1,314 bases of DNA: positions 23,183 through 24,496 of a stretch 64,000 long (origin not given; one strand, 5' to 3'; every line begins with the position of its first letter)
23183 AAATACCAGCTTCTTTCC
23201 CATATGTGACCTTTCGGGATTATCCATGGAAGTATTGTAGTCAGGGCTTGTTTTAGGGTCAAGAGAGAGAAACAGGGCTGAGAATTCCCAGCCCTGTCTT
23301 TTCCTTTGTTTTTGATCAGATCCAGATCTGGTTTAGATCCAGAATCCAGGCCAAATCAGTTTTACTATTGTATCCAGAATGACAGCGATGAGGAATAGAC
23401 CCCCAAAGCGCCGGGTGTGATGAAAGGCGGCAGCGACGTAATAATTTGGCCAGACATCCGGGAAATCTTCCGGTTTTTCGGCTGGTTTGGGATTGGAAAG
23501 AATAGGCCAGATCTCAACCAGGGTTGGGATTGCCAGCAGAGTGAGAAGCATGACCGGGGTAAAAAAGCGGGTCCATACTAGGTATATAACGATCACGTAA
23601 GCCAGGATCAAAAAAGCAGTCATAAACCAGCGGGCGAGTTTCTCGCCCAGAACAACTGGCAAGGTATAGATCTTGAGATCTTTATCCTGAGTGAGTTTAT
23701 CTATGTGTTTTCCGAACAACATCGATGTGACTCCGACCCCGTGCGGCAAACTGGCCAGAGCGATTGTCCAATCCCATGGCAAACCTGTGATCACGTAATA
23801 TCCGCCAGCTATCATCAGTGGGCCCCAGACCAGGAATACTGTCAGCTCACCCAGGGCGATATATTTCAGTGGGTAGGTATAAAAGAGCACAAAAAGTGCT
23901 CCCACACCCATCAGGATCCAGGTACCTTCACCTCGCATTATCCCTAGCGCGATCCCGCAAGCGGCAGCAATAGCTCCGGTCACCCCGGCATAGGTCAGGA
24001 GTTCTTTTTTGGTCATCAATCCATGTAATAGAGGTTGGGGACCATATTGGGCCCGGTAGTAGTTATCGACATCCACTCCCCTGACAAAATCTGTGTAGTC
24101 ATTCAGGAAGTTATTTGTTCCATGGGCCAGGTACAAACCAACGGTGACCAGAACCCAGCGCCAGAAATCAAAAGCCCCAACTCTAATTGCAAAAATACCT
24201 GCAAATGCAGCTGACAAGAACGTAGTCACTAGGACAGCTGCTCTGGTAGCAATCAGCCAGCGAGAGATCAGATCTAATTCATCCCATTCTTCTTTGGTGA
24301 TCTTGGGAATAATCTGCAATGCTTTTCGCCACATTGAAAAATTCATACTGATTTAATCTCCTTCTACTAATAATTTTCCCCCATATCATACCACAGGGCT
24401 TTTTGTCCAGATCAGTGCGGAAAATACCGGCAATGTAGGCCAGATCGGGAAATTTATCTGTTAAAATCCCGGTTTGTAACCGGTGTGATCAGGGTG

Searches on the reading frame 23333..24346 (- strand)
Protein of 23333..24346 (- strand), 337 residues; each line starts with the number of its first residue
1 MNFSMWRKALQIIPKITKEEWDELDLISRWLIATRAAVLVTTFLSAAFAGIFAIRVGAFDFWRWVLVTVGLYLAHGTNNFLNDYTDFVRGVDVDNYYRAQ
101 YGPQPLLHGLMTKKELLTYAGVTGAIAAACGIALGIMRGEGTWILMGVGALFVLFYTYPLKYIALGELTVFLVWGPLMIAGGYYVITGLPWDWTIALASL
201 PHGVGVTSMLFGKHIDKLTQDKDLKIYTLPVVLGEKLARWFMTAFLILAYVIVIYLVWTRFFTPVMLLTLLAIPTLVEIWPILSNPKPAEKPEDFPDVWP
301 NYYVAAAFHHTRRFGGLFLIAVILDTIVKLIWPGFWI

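Call 11: search_protein_families(library=pfam, proteins=[window:23333-24346:-], max_evalue=0.001)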
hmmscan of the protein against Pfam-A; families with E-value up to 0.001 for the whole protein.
window:23333-24346:- (337 aa): 1 family
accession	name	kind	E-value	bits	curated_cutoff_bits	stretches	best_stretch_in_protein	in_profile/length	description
PF01040.23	UbiA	-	1.3e-28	100.4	34.2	1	44-283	2-233/250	UbiA prenyltransferase family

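Call 43: search_protein_families(library=ncbifam, proteins=[window:23333-24346:-], max_evalue=0.001)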
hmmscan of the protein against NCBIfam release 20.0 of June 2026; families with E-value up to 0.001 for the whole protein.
window:23333-24346:- (337 aa): 14 families
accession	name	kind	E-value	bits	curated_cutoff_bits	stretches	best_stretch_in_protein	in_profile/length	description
NF004617.0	PRK05951.1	equivalog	2.3e-29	102.5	239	1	31-328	18-303/306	prenyltransferase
NF004751.0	PRK06080.1-3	equivalog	3.2e-28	99.1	264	1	27-280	10-259/296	1,4-dihydroxy-2-naphthoate polyprenyltransferase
NF004749.0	PRK06080.1-1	equivalog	7.1e-25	87.8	277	1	27-278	19-269/311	1,4-dihydroxy-2-naphthoate polyprenyltransferase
NF004750.0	PRK06080.1-2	equivalog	7e-19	68.3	346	1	27-279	6-263/301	1,4-dihydroxy-2-naphthoate polyprenyltransferase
TIGR00751.1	menA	equivalog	1.1e-17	64.4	102.15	1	52-278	18-249/284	1,4-dihydroxy-2-naphthoate octaprenyltransferase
TIGR02235.1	menA_cyano-plnt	equivalog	4.2e-15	55.8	225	1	39-293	15-259/285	2-carboxy-1,4-naphthoquinone phytyltransferase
NF009926.0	PRK13387.1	equivalog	3e-13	49.5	316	2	194-277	190-273/317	1,4-dihydroxy-2-naphthoate polyprenyltransferase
NF004752.0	PRK06080.1-4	subfamily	3.3e-12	46.6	289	1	33-278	13-261/300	1,4-dihydroxy-2-naphthoate polyprenyltransferase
NF009523.0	PRK12884.1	equivalog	7.1e-10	38.5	269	1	56-269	29-231/279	prenyltransferase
NF004753.0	PRK06080.1-5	equivalog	8.3e-10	38.3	555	1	39-279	27-268/312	1,4-dihydroxy-2-naphthoate polyprenyltransferase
NF004754.0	PRK06080.1-6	equivalog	2.1e-08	33.9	522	1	28-278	10-265/308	1,4-dihydroxy-2-naphthoate polyprenyltransferase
NF009521.0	PRK12882.1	equivalog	7e-08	32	296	1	48-277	26-241/280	geranylgeranylglycerol-phosphate geranylgeranyltransferase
NF009522.0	PRK12883.1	equivalog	1.5e-05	24.6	353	1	64-255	39-215/279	geranylgeranylglycerol-phosphate geranylgeranyltransferase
NF005742.0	PRK07566.1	equivalog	5.2e-05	22.5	313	1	73-287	77-285/315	chlorophyll synthase ChlG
